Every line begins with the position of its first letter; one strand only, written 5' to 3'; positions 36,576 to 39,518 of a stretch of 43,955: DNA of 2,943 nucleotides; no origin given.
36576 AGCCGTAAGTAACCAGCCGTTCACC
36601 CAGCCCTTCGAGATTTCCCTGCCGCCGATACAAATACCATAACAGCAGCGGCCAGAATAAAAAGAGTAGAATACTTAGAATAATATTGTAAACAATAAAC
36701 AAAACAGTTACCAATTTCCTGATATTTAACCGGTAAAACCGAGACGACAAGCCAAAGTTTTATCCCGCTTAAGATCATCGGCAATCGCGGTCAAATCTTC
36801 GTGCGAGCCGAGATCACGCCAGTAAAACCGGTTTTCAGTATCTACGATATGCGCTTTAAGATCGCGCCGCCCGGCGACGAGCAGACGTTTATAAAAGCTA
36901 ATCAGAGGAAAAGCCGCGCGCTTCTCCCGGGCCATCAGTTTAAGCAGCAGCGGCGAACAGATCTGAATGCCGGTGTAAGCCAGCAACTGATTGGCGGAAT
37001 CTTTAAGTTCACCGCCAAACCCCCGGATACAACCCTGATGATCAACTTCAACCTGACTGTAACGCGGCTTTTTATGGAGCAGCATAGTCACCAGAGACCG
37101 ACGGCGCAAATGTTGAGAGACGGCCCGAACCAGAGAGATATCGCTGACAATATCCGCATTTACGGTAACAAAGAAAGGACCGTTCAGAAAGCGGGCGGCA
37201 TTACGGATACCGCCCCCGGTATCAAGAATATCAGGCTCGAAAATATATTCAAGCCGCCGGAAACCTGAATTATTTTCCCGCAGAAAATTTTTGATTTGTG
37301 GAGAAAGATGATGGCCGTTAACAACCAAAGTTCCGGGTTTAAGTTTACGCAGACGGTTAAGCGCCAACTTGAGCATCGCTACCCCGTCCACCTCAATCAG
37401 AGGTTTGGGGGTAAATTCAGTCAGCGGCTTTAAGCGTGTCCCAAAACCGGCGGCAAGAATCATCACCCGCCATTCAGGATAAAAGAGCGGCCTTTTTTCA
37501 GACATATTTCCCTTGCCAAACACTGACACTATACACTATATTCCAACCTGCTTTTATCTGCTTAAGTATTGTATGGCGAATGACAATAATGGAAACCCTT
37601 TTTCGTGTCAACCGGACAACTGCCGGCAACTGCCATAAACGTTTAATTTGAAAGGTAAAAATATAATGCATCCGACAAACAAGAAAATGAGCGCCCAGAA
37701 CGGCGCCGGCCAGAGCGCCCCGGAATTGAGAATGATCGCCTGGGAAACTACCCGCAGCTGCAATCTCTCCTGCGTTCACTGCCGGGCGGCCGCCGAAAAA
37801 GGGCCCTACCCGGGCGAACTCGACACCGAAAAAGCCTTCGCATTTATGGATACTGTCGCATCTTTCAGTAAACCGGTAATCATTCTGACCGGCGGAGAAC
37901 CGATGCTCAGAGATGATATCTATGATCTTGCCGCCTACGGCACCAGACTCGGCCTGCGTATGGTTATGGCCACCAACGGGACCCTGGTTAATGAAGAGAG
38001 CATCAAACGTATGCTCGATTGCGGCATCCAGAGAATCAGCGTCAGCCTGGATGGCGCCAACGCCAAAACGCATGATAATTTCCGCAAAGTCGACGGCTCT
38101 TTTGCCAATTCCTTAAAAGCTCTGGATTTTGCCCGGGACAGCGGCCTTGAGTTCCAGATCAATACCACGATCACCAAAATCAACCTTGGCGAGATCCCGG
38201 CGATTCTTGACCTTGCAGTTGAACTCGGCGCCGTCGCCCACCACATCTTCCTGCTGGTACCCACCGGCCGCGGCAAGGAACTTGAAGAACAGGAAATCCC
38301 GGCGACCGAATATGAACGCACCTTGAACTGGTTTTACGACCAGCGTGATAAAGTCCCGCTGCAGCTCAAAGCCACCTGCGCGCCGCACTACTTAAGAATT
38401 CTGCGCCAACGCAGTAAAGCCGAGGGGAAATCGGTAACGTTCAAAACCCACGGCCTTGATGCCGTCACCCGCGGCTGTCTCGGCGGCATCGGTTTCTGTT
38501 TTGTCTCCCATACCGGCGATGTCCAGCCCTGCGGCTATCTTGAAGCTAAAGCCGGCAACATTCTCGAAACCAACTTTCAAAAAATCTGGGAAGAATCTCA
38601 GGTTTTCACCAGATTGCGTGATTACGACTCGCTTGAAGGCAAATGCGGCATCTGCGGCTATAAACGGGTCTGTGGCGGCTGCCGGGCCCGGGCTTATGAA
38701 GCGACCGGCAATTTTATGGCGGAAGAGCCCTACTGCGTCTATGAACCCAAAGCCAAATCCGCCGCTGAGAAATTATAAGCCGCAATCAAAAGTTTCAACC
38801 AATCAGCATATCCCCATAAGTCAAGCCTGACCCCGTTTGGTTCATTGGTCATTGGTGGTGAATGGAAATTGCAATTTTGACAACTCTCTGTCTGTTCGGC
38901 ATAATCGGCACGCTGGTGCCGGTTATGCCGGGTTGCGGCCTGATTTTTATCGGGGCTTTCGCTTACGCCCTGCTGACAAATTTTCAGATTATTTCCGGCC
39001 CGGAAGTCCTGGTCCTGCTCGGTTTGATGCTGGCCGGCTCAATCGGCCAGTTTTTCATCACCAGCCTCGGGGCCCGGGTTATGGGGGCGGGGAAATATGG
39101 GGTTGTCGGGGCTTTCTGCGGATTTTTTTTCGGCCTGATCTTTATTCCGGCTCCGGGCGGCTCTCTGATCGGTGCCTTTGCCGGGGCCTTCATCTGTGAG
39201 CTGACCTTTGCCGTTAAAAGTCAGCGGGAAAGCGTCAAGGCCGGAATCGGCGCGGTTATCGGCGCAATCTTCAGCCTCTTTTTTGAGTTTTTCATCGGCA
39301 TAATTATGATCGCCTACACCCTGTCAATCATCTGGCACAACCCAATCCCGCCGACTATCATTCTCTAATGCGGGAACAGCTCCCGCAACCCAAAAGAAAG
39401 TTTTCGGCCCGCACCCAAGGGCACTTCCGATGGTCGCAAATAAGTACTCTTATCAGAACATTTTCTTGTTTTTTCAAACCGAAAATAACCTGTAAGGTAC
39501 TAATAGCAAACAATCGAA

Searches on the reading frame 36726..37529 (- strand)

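Call 28: search_protein_families(library=pfam, proteins=[window:36726-37529:-], max_evalue=0.001)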
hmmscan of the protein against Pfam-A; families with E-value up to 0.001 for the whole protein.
window:36726-37529:- (267 aa): 2 families
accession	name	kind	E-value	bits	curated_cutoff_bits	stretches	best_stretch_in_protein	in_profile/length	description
PF00483.29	NTP_transferase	-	1e-18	68.3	21.2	1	22-254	2-243/245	Nucleotidyl transferase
PF12804.13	NTP_transf_3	-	2.1e-10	41.4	27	1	23-154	2-125/160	MobA-like NTP transferase domain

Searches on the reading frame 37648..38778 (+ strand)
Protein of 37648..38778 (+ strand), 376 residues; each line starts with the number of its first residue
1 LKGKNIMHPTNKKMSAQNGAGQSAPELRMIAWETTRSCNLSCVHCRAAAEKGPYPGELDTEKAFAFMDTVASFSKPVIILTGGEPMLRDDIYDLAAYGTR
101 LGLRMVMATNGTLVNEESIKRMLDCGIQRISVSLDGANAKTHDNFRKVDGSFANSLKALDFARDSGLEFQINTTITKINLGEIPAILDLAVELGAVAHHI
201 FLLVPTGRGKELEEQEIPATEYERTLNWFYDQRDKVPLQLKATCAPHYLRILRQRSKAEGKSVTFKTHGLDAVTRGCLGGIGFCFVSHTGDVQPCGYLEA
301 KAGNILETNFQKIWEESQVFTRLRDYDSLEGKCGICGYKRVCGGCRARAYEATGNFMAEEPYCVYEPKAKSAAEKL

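Call 28: search_protein_families(library=pfam, proteins=[window:37648-38778:+], max_evalue=0.001)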
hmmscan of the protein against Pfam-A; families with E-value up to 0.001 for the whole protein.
window:37648-38778:+ (376 aa): 3 families
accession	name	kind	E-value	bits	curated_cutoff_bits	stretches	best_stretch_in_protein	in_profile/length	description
PF04055.27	Radical_SAM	-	3.2e-25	89.7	29.5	1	33-189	2-165/166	Radical SAM superfamily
PF13186.11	SPASM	-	1.5e-06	28.8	21.5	1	277-336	1-66/67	Iron-sulfur cluster-binding domain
PF13353.11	Fer4_12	-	0.00018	22.3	22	1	28-142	7-121/137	4Fe-4S single cluster domain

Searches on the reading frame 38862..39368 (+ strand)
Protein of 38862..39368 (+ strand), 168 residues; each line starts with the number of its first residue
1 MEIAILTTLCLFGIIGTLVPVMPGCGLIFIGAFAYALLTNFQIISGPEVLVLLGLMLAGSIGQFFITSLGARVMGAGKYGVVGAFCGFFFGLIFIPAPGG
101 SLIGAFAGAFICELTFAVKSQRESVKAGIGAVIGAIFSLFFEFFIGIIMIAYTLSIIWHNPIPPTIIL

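Call 8: search_protein_families(library=ncbifam, proteins=[window:38862-39368:+], max_evalue=0.00001)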
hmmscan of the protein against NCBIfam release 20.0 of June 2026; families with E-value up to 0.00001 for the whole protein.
window:38862-39368:+ (168 aa): 0 families

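Call 28: search_protein_families(library=pfam, proteins=[window:38862-39368:+], max_evalue=0.001)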
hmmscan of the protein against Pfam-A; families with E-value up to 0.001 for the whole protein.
window:38862-39368:+ (168 aa): 1 family
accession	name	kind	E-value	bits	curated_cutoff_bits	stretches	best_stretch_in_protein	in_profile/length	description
PF04306.18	DUF456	-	2e-25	90.1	29.4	1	18-154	1-136/139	Protein of unknown function (DUF456)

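Call 44: find_homologous_proteins(query=window:38862-39368:+, max_evalue=1e-15)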
Query window:38862-39368:+ (168 aa): 45 proteins with E <= 1e-15 among 846 candidates.
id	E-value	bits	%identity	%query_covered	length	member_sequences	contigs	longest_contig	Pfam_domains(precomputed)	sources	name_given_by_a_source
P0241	7.2e-97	340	100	100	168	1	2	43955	PF04306.20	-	-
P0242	1.1e-87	311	92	100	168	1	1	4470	PF04306.20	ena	-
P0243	6.1e-87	308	90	100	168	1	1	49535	PF04306.20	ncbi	-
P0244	3.3e-83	296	88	100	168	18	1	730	PF04306.20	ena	-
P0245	5.1e-81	289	85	100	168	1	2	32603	PF04306.20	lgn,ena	-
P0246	3.3e-79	283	82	99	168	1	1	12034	PF04306.20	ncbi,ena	-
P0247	3.6e-79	283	81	100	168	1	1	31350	PF04306.20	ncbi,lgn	-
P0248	4.9e-75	269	79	100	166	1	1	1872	PF04306.20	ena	-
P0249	3.4e-74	267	79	100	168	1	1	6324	PF04306.20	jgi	-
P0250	9.7e-74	265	75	100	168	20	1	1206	PF04306.20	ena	-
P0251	6.5e-73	263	80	100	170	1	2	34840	PF04306.20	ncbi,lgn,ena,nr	ncbi:DUF456 domain-containing protein [bacterium]|nr:DUF456 domain-containing protein [bacterium]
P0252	3.2e-72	260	73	99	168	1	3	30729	PF04306.20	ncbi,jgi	-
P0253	3.8e-72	260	76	100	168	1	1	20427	PF04306.20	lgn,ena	-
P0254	3.9e-72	260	77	100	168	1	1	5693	PF04306.20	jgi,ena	jgi:uncharacterized protein YqgC (DUF456 family)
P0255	3.9e-72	260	74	99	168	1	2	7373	PF04306.20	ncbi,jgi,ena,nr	ncbi:MAG: DUF456 domain-containing protein [Deltaproteobacteria bacterium]|nr:DUF456 domain-containi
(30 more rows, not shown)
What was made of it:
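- DUF456 is 168 aa in nearly all close homologues (call 44).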

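Call 45: find_encoding_contigs(protein=P0243, flank=10000, max_places=1)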
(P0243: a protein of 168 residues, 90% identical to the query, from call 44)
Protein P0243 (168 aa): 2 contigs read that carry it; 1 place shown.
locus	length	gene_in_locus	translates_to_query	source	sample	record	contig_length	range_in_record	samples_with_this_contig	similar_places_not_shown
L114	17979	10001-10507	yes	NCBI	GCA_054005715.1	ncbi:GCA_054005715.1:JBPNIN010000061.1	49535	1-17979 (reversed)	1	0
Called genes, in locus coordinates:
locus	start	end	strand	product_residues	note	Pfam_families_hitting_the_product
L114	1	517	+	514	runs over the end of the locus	PF05833:NFACT_N, PF05670:NFACT-R_1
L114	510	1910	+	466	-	PF01565:FAD_binding_4, PF02913:FAD-oxidase_C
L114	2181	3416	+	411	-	PF13183:Fer4_8, PF13534:Fer4_17 (weak), PF02754:CCG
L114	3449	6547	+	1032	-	PF13426:PAS_9 (weak), PF00512:HisKA, PF02518:HATPase_c, PF23198:PDE8A_N (faint), PF00072:Response_reg, PF01627:Hpt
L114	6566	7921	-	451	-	PF04413:Glycos_transf_N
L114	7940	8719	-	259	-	PF00483:NTP_transferase, PF12804:NTP_transf_3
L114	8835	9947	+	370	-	PF04055:Radical_SAM, PF13186:SPASM (weak)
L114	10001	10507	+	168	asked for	PF04306:DUF456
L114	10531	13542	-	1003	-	PF08448:PAS_4 (weak), PF13426:PAS_9, PF08447:PAS_3, PF00989:PAS, PF08448:PAS_4, PF00512:HisKA, PF02518:HATPase_c, PF00072:Response_reg, +2 more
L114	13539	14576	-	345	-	PF04392:ABC_sub_bind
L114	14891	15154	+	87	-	PF13484:Fer4_16 (faint), PF14697:Fer4_21 (faint), PF13187:Fer4_9, PF12797:Fer4_2 (faint), PF00037:Fer4 (faint), PF13237:Fer4_10, PF12800:Fer4_4 (faint), PF12838:Fer4_7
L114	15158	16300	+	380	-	PF01855:POR_N, PF17147:PFOR_II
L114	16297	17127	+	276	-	PF02775:TPP_enzyme_C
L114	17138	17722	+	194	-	PF01558:POR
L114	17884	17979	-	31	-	?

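Call 46: find_encoding_contigs(protein=P0242, flank=4000, max_places=1)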
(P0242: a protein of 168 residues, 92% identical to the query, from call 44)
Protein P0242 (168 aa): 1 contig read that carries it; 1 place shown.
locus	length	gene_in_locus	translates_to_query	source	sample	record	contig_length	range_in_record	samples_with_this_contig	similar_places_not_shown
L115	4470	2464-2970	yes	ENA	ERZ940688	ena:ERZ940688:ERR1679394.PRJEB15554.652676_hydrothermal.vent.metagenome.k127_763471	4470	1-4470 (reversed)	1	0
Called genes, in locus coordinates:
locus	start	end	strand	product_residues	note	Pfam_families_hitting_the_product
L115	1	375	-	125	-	?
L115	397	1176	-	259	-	PF00483:NTP_transferase, PF12804:NTP_transf_3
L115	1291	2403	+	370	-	PF04055:Radical_SAM, PF13186:SPASM (weak)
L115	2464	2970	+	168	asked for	PF04306:DUF456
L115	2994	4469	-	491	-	?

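Call 47: find_encoding_contigs(protein=P0245, flank=10000, max_places=1)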
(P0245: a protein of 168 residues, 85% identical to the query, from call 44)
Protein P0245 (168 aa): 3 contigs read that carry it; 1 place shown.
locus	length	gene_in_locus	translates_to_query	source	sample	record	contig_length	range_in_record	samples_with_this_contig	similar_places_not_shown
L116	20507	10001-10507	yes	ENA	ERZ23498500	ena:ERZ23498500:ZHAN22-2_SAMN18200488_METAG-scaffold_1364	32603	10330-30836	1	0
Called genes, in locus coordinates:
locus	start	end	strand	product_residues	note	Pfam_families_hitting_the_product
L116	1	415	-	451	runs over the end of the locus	PF05036:SPOR (weak)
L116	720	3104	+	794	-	PF02190:LON_substr_bdg, PF00004:AAA, PF07728:AAA_5, PF22667:Lon_lid, PF05362:Lon_C, PF13541:ChlI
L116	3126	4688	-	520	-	PF13671:AAA_33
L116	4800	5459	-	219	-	PF00551:Formyl_trans_N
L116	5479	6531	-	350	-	PF00586:AIRS, PF02769:AIRS_C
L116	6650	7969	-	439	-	PF04413:Glycos_transf_N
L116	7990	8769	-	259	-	PF00483:NTP_transferase, PF12804:NTP_transf_3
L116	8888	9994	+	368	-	PF04055:Radical_SAM, PF13186:SPASM (weak)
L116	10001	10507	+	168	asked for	PF04306:DUF456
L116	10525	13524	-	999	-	PF08448:PAS_4, PF13426:PAS_9 (weak), PF08447:PAS_3, PF00989:PAS, PF08448:PAS_4, PF00512:HisKA, PF02518:HATPase_c, PF00072:Response_reg, +2 more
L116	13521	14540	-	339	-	PF04392:ABC_sub_bind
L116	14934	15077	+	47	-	-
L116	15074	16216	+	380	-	PF01855:POR_N, PF17147:PFOR_II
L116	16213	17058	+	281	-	PF02775:TPP_enzyme_C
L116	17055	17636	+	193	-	PF01558:POR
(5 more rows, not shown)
